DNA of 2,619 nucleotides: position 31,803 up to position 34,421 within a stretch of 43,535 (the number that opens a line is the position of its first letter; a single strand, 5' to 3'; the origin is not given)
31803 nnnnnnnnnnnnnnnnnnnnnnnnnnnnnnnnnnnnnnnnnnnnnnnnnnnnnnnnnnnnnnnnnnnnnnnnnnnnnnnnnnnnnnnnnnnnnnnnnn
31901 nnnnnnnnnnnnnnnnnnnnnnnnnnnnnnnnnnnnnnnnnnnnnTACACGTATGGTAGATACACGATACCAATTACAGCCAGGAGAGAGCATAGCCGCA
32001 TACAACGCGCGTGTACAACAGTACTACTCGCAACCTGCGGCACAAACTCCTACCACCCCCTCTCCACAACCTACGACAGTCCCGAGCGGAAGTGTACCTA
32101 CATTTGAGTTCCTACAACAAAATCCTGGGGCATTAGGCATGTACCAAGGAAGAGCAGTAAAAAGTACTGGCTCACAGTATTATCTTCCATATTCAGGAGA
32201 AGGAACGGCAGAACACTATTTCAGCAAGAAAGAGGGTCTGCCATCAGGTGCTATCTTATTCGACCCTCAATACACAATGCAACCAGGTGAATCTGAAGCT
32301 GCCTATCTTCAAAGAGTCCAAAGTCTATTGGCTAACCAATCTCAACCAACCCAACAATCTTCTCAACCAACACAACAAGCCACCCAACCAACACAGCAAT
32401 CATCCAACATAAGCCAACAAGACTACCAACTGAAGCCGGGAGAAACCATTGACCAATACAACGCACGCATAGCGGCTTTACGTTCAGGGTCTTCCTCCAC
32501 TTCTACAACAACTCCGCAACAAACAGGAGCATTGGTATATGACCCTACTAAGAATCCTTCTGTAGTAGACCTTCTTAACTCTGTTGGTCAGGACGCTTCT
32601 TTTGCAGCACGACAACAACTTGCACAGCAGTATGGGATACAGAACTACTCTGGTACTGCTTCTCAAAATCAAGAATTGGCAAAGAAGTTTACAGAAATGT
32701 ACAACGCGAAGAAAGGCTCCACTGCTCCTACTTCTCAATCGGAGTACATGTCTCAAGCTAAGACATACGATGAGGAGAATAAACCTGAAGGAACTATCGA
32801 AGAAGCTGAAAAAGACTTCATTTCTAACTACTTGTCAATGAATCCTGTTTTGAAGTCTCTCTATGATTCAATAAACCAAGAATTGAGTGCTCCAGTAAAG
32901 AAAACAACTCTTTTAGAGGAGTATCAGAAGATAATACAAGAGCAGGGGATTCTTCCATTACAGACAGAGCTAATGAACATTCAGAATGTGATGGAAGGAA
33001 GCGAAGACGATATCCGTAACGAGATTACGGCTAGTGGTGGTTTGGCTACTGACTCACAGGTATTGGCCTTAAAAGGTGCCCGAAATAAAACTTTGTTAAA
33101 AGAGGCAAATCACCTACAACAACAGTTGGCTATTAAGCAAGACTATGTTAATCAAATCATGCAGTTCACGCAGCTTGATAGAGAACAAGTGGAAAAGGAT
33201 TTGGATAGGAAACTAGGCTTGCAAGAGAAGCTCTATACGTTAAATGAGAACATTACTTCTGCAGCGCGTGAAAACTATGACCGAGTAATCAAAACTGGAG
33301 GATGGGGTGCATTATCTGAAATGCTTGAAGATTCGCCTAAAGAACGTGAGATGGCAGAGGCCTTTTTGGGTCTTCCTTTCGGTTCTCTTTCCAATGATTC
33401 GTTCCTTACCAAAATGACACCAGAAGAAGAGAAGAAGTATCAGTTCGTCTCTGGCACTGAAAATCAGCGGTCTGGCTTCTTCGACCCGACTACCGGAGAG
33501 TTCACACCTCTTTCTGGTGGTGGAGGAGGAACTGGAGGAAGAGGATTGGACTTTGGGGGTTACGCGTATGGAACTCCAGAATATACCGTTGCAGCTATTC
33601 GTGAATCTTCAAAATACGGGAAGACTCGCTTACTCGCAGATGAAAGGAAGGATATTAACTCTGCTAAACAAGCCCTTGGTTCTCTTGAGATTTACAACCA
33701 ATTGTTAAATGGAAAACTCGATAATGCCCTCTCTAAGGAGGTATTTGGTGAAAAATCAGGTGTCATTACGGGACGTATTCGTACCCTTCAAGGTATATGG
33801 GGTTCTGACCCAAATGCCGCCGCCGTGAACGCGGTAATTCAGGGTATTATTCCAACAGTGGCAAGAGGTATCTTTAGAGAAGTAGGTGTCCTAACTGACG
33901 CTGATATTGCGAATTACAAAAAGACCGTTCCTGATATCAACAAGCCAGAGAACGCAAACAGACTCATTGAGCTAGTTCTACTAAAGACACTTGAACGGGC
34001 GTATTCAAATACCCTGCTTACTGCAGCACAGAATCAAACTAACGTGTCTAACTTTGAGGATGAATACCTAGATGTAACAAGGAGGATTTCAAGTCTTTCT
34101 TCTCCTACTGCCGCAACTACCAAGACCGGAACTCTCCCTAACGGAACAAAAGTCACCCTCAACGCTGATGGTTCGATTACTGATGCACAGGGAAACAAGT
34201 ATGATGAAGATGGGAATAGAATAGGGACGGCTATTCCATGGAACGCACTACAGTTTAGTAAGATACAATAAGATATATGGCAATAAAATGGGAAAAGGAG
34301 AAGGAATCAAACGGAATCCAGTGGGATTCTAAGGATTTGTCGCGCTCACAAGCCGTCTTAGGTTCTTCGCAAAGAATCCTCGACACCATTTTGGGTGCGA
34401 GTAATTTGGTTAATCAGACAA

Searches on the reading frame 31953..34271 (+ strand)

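Call 9: search_protein_families(library=pfam, proteins=[window:31953-34271:+], max_evalue=0.001)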
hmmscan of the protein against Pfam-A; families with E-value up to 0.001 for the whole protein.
window:31953-34271:+ (772 aa): 1 family
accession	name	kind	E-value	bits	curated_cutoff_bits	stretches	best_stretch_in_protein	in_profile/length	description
PF12200.13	DUF3597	-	1.8e-05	25.7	29.8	1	202-251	70-120/127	Domain of unknown function (DUF3597)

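Call 32: search_protein_families(library=phrogs, proteins=[window:31953-34271:+], max_evalue=0.001)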
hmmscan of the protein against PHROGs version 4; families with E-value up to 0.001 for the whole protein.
window:31953-34271:+ (772 aa): 3 families
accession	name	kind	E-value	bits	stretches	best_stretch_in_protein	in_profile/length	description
phrog_2307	-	other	1.9e-12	48.4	1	197-280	29-111/212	L-alanyl-D-glutamate peptidase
phrog_5115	-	moron, auxiliary metabolic gene and host takeover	7.1e-11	42.9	1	177-249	129-199/283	ferredoxin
phrog_5182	-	lysis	7.1e-07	30.1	1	185-266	196-280/321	endolysin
